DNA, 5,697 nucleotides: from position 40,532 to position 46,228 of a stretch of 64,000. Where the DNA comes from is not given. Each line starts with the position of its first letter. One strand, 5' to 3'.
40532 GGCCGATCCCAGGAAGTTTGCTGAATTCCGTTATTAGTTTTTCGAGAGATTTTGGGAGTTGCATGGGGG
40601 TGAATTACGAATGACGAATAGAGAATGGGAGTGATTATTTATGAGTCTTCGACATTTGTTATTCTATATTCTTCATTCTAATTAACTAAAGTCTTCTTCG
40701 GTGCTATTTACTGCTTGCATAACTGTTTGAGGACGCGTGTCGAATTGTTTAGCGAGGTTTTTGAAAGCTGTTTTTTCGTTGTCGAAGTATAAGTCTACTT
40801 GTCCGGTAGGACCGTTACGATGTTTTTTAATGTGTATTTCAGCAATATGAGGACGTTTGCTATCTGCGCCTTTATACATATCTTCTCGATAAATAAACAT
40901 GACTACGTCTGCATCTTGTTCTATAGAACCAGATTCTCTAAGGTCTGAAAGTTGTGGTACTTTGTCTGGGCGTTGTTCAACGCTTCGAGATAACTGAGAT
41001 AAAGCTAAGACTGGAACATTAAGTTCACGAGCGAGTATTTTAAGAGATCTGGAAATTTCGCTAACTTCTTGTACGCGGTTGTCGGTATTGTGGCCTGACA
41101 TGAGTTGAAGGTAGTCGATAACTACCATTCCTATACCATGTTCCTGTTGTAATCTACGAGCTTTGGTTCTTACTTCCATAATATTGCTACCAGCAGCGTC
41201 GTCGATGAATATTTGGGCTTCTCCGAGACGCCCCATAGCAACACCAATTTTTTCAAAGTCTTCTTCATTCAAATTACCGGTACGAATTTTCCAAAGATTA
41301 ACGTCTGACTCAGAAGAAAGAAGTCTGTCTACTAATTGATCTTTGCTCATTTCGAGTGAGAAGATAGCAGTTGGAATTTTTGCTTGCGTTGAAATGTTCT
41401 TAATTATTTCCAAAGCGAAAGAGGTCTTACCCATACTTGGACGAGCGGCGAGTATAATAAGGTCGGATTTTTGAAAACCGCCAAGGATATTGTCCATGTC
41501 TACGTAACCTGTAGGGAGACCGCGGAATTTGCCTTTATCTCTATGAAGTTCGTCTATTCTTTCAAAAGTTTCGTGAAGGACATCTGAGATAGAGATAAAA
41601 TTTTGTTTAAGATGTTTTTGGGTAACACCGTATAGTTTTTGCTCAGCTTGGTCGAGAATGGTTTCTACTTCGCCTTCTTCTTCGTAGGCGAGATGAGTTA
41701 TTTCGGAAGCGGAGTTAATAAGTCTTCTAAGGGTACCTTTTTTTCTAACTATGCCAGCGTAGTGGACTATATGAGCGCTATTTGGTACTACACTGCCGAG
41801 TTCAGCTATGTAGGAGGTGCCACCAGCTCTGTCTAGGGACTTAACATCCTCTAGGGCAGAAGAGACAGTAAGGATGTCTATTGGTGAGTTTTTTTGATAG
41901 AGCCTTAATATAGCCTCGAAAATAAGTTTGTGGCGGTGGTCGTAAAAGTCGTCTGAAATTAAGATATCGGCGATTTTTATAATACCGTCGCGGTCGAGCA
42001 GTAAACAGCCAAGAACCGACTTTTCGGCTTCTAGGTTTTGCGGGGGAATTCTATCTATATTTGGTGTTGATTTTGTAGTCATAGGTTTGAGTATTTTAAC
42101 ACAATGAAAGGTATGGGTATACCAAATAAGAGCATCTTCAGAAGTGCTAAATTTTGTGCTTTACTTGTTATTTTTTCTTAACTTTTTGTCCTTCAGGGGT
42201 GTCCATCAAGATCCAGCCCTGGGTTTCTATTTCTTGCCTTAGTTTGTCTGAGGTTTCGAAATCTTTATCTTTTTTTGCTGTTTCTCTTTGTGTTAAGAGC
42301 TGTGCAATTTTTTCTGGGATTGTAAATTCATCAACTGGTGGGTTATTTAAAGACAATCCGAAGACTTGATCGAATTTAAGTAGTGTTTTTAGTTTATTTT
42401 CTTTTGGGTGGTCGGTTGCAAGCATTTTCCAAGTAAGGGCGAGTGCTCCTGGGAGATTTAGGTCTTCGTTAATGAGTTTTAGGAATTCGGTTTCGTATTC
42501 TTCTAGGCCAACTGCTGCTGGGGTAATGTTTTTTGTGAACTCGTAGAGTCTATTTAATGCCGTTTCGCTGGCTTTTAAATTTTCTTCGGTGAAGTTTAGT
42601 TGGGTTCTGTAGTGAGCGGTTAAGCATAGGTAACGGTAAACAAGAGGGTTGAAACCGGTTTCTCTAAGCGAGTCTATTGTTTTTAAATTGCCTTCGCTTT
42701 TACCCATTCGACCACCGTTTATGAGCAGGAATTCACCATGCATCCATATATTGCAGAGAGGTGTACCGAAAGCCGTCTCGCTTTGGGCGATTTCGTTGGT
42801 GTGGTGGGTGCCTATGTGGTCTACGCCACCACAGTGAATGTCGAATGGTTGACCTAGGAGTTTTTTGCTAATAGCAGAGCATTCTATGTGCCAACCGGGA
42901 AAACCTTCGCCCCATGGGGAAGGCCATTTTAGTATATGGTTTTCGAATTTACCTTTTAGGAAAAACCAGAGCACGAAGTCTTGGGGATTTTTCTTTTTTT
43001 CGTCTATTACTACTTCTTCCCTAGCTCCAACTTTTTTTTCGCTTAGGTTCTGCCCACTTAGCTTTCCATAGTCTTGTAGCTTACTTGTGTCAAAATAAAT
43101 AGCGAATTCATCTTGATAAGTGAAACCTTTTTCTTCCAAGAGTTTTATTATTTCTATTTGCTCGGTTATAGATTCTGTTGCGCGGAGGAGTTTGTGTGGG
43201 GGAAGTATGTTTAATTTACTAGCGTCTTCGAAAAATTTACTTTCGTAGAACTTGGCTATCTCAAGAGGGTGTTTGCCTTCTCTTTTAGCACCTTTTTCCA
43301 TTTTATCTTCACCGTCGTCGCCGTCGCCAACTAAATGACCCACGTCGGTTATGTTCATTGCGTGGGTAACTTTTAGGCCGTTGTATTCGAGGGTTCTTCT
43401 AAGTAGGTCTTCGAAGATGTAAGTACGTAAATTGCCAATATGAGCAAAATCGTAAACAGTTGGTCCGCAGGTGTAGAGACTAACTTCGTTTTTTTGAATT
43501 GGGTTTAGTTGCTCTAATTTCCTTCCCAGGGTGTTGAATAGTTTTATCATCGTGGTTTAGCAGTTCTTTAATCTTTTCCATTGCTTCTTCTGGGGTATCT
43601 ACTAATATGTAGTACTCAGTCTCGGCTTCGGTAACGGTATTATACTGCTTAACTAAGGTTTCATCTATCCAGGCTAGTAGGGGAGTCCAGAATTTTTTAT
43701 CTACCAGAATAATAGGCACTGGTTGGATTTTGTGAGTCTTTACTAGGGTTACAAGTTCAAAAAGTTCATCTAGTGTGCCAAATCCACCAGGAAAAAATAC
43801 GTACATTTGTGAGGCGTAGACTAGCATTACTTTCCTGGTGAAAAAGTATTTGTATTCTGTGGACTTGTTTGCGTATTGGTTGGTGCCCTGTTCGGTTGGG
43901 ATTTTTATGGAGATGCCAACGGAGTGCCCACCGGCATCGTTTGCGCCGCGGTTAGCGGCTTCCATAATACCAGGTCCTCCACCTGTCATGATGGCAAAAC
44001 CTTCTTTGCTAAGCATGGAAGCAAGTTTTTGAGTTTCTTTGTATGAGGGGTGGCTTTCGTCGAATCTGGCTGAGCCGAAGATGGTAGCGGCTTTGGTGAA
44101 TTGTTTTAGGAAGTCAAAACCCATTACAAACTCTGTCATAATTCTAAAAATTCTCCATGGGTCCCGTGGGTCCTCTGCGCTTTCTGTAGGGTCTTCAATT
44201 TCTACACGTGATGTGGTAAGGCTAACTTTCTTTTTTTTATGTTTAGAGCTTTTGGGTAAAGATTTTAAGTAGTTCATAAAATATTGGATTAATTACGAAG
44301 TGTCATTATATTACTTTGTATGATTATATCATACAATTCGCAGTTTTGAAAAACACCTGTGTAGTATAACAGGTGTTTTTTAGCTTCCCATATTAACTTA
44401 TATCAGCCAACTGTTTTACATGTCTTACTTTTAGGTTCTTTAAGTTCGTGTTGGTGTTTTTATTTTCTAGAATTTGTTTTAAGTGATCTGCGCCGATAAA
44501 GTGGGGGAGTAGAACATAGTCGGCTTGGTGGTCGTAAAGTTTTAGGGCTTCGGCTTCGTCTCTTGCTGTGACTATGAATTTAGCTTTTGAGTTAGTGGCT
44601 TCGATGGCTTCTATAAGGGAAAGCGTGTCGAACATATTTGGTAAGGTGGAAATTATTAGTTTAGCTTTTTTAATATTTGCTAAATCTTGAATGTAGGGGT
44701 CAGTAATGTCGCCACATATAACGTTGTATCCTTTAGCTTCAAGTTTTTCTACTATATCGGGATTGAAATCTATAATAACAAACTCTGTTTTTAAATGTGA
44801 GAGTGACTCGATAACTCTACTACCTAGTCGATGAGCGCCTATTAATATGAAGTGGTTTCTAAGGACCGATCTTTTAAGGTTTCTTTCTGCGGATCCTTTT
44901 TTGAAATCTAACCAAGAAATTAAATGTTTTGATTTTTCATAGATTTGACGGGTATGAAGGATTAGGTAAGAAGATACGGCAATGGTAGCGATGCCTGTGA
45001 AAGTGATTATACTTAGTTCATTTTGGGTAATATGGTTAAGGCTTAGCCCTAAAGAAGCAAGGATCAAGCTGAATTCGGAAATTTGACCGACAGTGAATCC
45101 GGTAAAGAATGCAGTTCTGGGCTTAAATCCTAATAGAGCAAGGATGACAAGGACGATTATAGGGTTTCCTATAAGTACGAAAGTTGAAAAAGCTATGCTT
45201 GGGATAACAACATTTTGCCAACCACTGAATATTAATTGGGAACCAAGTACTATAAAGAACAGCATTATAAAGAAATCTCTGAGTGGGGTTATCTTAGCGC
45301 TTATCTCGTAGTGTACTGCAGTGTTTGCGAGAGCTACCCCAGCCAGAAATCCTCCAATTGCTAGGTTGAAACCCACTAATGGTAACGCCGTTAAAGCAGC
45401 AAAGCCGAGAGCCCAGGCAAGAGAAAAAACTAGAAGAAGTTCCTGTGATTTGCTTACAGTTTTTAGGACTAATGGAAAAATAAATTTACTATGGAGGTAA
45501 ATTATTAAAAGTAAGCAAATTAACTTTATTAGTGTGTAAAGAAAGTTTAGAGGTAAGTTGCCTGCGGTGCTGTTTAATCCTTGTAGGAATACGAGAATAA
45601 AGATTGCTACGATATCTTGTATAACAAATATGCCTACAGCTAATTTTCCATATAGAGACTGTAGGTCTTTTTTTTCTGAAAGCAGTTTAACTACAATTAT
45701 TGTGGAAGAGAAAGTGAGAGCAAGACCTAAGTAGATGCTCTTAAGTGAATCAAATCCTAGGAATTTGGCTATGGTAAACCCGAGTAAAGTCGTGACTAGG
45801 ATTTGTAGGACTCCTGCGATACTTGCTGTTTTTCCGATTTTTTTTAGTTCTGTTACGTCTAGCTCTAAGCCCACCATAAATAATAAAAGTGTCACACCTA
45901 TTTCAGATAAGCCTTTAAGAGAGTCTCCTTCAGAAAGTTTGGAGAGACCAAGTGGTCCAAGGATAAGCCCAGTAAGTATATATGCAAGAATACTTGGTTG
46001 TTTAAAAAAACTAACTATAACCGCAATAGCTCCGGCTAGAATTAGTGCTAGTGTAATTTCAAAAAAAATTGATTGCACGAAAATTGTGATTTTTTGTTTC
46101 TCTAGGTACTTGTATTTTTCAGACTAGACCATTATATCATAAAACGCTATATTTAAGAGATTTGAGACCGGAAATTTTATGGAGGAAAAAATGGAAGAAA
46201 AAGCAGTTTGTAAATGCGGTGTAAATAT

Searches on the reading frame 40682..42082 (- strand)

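Call 70: search_protein_families(library=pfam, proteins=[window:40682-42082:-], max_evalue=0.00001)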
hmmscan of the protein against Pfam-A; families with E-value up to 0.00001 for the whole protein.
window:40682-42082:- (466 aa): 4 families
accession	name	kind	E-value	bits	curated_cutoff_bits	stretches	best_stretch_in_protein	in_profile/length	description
PF03796.21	DnaB_C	-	3e-110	368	27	1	188-442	1-255/255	DnaB-like helicase C terminal domain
PF00772.26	DnaB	-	2.8e-33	114.5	23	1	13-113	2-102/103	DnaB-like helicase N terminal domain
PF13481.12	AAA_25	-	3.9e-13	49.9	27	1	201-364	27-190/195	AAA domain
PF06745.19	ATPase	-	5.1e-06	26.5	26.6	1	190-365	2-165/231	KaiC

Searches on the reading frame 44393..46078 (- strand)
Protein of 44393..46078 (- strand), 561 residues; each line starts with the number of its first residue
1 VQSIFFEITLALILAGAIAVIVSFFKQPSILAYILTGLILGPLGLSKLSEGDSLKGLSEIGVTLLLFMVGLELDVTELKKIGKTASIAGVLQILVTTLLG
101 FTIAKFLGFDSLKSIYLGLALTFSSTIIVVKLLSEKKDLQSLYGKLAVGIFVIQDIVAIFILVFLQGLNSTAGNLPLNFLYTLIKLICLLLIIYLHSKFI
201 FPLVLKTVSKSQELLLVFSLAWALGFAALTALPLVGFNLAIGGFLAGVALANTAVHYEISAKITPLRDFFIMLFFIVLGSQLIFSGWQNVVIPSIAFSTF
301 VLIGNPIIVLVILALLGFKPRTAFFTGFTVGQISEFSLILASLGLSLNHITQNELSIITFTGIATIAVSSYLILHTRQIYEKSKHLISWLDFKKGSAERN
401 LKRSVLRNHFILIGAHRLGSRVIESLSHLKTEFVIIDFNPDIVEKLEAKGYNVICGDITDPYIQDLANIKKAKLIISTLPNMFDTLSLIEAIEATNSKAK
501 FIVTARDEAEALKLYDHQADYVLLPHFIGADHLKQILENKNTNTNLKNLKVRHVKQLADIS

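Call 70: search_protein_families(library=pfam, proteins=[window:44393-46078:-], max_evalue=0.00001)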
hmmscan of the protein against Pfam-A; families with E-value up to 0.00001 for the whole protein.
window:44393-46078:- (561 aa): 2 families
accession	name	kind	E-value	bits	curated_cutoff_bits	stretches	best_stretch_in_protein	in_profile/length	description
PF00999.27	Na_H_Exchanger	-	1.4e-55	189.1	26.2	1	14-368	6-364/375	Sodium/hydrogen exchanger, transmembrane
PF02254.24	TrkA_N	-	2.5e-22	79.8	23.8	1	410-525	1-116/116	TrkA-N domain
